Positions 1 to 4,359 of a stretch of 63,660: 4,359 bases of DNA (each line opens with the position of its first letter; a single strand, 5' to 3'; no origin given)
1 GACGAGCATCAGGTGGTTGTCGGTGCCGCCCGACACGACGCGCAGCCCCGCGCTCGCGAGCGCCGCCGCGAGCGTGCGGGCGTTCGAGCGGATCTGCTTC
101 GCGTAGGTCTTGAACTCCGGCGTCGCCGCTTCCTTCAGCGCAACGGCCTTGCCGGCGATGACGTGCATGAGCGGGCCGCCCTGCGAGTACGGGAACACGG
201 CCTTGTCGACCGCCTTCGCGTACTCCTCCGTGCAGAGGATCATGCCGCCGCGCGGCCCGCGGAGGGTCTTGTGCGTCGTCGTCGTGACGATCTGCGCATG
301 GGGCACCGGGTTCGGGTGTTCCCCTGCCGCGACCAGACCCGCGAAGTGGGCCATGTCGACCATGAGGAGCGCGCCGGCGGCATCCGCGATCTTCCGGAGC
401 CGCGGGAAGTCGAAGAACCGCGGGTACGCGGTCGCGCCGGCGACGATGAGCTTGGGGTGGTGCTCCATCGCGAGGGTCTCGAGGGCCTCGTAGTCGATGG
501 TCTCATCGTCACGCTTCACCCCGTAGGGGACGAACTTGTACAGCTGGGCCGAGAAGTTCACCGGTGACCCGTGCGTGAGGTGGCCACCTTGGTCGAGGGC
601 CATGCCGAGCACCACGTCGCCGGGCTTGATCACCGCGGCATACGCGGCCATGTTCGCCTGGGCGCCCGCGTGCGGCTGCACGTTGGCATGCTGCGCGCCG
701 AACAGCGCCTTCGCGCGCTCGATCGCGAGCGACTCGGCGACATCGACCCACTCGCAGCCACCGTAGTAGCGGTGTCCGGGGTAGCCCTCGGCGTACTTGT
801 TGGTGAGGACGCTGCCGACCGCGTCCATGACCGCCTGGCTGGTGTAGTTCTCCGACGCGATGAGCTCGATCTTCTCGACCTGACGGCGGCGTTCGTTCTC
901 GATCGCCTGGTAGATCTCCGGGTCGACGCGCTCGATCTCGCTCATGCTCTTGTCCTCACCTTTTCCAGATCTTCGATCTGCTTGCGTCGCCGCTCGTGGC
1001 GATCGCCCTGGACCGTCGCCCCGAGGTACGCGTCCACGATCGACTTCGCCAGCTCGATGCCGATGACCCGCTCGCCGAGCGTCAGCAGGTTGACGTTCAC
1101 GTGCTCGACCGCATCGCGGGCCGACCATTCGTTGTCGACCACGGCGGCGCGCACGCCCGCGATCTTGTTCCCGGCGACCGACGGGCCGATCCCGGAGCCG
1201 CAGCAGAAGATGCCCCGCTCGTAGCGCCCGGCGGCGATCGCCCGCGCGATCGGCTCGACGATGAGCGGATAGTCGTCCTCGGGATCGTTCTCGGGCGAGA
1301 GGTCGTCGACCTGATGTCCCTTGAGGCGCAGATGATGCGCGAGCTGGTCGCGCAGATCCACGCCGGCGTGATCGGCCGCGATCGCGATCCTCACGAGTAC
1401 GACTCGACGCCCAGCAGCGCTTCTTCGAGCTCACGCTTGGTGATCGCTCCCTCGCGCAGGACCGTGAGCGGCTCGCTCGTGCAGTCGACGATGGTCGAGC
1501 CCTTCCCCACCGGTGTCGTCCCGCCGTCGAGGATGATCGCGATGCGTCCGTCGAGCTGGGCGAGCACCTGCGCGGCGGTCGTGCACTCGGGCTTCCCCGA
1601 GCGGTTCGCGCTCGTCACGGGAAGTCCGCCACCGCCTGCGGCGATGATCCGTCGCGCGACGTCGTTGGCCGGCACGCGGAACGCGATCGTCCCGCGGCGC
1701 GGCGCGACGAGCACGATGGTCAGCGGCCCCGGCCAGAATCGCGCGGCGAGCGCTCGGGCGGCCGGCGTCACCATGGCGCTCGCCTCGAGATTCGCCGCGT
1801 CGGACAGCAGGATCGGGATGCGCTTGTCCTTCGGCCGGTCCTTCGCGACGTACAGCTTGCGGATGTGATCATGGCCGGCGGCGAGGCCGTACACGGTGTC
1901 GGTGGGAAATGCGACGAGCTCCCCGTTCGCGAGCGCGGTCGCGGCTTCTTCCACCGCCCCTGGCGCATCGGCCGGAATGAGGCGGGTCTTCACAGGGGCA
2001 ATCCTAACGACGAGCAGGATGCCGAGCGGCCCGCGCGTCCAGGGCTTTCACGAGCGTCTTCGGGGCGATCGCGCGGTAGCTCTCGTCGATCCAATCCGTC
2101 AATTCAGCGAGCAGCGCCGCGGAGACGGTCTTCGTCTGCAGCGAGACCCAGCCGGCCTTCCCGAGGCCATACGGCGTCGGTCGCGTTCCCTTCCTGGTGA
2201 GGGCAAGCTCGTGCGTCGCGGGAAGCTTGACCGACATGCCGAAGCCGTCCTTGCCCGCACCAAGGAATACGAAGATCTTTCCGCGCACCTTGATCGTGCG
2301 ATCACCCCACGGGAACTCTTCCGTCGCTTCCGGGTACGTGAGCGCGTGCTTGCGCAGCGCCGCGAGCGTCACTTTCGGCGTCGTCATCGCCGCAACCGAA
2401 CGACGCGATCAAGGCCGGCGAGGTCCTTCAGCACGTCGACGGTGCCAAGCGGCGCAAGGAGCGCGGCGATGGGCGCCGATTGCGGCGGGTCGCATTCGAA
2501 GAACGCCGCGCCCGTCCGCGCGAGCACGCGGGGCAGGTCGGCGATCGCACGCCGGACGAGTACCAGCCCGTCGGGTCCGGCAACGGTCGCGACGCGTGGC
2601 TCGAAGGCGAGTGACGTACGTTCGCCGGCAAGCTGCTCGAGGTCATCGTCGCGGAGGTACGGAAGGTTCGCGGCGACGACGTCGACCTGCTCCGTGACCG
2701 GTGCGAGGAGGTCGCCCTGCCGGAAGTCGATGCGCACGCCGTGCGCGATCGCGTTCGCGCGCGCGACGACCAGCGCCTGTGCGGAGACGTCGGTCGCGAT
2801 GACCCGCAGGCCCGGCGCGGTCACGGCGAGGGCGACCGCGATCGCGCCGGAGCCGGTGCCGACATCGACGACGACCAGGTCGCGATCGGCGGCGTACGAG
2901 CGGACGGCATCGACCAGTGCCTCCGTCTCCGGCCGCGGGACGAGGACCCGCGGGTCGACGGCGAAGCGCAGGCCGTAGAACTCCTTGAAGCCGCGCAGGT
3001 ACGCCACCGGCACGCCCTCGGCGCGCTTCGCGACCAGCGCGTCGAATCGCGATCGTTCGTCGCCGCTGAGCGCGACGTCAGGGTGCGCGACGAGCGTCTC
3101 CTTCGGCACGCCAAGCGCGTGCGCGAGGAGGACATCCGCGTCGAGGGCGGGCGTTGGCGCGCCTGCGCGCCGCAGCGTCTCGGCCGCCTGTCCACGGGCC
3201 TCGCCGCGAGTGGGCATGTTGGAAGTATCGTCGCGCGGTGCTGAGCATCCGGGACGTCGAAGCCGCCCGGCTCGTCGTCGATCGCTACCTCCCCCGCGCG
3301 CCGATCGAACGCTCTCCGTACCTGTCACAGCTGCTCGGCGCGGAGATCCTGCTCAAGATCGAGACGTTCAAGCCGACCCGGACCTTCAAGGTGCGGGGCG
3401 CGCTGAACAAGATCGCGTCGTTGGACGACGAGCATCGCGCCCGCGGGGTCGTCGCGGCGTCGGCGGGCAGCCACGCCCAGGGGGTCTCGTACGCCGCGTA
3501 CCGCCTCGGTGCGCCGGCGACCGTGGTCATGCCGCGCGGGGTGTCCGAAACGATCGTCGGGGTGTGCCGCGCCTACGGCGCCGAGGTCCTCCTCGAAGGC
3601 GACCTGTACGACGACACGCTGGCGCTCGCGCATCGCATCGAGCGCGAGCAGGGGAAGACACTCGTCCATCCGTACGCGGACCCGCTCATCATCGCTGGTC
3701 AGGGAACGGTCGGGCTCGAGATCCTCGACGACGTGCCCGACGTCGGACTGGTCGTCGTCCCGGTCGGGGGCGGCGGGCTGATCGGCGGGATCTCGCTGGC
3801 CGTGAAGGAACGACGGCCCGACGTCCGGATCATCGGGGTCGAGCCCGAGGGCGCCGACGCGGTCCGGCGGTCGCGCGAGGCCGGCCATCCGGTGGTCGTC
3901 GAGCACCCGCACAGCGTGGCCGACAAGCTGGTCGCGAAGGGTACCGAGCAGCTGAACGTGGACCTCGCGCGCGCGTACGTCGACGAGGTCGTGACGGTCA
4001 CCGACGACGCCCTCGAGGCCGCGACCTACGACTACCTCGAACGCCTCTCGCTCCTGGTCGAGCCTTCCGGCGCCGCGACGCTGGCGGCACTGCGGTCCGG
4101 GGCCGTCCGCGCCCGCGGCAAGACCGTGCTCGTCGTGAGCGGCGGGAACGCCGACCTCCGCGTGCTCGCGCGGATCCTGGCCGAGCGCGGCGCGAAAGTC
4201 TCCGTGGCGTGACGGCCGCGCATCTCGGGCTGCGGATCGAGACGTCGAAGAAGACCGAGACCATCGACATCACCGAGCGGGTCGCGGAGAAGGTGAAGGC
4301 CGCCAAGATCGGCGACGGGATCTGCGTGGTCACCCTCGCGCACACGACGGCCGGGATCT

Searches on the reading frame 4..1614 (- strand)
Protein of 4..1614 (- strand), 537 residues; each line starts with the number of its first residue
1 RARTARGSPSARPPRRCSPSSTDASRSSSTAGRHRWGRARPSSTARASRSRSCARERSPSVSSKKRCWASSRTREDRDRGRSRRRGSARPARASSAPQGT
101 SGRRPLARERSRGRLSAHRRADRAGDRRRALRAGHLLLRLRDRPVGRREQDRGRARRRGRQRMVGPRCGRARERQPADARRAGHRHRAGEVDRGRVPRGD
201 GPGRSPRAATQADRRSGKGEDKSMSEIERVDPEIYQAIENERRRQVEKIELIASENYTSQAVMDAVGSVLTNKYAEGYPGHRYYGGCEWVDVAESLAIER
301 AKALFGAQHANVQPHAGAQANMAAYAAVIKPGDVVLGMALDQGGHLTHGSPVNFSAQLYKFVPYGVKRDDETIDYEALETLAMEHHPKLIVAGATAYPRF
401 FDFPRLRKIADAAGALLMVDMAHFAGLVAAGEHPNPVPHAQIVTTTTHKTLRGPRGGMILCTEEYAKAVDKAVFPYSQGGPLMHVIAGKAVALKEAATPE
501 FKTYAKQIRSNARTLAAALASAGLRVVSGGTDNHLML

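Call 40: search_protein_families(library=pfam, proteins=[window:4-1614:-], max_evalue=0.00001)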
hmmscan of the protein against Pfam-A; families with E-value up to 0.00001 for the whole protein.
window:4-1614:- (537 aa): 2 families
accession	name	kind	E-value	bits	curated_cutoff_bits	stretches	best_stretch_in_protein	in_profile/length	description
PF00464.25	SHMT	-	1.4e-139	465.5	27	1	228-537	2-334/399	Serine hydroxymethyltransferase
PF00155.27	Aminotran_1_2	-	7.7e-09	35.6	19.7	1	304-527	54-298/361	Aminotransferase class I and II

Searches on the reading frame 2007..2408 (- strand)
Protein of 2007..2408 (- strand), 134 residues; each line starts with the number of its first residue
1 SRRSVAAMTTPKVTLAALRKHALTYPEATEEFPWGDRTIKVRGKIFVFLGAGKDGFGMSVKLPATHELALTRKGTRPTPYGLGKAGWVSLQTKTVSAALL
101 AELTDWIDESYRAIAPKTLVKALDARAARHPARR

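Call 40: search_protein_families(library=pfam, proteins=[window:2007-2408:-], max_evalue=0.00001)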
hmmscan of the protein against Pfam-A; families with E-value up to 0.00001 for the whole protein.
window:2007-2408:- (134 aa): 1 family
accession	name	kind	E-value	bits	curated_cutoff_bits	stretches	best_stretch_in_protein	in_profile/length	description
PF04237.18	YjbR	-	6e-14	52.9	30.1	1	23-112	1-87/88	YjbR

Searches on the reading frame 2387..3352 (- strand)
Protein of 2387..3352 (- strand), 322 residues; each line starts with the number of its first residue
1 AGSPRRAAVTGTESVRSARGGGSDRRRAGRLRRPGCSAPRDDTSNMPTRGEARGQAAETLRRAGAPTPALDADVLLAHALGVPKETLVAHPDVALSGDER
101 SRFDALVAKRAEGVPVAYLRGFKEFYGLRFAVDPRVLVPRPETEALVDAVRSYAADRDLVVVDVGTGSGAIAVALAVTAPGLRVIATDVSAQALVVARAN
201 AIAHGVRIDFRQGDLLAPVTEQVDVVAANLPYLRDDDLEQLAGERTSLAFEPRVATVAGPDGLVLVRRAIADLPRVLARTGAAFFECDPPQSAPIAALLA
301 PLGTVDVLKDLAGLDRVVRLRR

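Call 40: search_protein_families(library=pfam, proteins=[window:2387-3352:-], max_evalue=0.00001)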
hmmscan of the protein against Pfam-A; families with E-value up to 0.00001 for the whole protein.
window:2387-3352:- (322 aa): 7 families
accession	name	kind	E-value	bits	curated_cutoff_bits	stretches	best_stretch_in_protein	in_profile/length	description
PF17827.6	PrmC_N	-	5e-19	69.1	23.4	1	51-121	1-71/71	PrmC N-terminal domain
PF05175.20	MTS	-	6.8e-12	45.8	23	1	157-239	31-115/170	Methyltransferase small domain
PF13649.12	Methyltransf_25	-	2.1e-11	44.8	27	1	161-243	1-87/97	Methyltransferase domain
PF13847.12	Methyltransf_31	-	5.9e-09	36.2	27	1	157-234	3-86/145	Methyltransferase domain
PF06325.19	PrmA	-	2.1e-07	31.2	22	1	150-230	155-234/296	Ribosomal protein L11 methyltransferase (PrmA)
PF08241.18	Methyltransf_11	-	6.9e-07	30.3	21.2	1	162-229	1-67/95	Methyltransferase domain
PF08242.18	Methyltransf_12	-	1.9e-06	28.9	30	1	162-229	1-72/98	Methyltransferase domain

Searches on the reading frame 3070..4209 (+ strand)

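Call 40: search_protein_families(library=pfam, proteins=[window:3070-4209:+], max_evalue=0.00001)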
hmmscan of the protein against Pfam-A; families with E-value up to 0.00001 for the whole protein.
window:3070-4209:+ (380 aa): 1 family
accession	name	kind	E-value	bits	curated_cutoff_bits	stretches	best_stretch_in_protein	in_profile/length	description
PF00291.31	PALP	-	2.5e-78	263.8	35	1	76-358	7-295/295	Pyridoxal-phosphate dependent enzyme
